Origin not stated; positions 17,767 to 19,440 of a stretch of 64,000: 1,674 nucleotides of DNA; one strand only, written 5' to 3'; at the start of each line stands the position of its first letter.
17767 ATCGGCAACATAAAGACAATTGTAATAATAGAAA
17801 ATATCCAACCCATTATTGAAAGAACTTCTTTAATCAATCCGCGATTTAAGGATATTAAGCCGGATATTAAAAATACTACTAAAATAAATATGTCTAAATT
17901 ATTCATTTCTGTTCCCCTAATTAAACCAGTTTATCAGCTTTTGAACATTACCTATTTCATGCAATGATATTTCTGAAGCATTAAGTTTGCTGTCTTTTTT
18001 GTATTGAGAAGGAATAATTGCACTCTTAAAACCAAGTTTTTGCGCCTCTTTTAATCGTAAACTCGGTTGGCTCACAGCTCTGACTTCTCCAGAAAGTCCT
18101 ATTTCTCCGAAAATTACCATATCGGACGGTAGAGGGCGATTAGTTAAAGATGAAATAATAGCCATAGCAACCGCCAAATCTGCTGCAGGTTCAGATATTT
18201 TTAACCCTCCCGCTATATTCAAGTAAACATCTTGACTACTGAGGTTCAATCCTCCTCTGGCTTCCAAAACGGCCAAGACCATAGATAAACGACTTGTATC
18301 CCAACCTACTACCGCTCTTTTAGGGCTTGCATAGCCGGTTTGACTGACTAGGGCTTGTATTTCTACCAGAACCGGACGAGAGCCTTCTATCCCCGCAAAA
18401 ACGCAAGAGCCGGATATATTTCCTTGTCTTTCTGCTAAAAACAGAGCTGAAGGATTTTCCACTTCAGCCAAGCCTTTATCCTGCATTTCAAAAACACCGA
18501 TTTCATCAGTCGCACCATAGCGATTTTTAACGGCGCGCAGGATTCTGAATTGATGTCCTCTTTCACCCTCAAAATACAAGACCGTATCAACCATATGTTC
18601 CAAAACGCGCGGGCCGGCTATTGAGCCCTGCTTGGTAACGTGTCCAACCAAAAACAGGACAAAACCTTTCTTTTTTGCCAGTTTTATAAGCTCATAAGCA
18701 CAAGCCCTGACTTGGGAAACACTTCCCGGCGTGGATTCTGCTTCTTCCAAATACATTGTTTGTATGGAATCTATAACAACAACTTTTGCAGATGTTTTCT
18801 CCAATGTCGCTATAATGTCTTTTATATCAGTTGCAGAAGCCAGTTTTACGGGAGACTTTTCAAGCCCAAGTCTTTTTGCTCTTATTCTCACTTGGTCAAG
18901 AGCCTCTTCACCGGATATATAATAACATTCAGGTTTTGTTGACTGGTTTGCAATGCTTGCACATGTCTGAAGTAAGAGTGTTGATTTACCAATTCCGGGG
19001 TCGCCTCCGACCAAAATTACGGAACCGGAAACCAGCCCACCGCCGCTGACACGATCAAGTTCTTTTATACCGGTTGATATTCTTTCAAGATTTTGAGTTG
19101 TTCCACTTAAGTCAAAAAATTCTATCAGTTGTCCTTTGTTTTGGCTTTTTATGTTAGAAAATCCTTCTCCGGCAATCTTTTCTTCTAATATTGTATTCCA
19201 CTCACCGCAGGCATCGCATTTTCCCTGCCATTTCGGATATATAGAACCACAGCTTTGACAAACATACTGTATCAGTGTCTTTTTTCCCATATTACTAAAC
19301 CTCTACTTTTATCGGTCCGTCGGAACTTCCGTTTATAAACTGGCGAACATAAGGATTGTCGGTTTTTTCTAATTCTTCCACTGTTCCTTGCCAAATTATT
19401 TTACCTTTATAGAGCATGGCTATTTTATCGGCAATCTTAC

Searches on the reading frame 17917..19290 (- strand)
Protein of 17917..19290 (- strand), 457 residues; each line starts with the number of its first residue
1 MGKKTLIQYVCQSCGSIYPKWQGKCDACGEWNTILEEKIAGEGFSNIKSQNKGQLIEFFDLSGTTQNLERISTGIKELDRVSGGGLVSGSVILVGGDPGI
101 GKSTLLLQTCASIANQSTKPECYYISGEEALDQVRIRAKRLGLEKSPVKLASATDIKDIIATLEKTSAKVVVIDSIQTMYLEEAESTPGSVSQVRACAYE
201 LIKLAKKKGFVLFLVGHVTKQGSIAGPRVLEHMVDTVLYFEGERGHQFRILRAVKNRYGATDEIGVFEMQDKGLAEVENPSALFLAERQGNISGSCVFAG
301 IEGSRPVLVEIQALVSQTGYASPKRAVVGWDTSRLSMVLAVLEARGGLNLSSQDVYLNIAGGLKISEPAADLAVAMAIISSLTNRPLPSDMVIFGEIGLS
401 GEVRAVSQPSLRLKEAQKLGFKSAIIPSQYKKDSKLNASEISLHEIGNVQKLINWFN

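Call 18: search_protein_families(library=ncbifam, proteins=[window:17917-19290:-], max_evalue=1e-10)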
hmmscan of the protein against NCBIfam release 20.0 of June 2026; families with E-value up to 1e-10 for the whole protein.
window:17917-19290:- (457 aa): 7 families
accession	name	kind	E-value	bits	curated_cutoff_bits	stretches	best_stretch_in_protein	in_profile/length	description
TIGR00416.1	sms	equivalog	4.5e-176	586.1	403.05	1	4-452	3-453/454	DNA repair protein RadA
TIGR02902.1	spore_lonB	equivalog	8.6e-17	60.9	723.3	1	334-454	408-528/531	ATP-dependent protease LonB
NF006799.0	PRK09302.1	equivalog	3.6e-15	55.5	408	0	67-144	251-326/515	circadian clock protein KaiC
TIGR02903.1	spore_lon_C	equivalog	1.4e-14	53.6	678.8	1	347-454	505-612/615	Lon family ATP-dependent protease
TIGR03881.1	KaiC_arch_4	hypoth_equivalog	8.3e-12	45.3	247.8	0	69-179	1-93/231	KaiC domain-containing protein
TIGR00764.1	lon_rel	equivalog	1.5e-11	43.7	516.6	0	338-449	470-582/608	ATP-dependent protease LonB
TIGR03600.1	phage_DnaB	exception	5.9e-11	42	498.65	1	68-201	174-299/421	phage replicative helicase, DnaB family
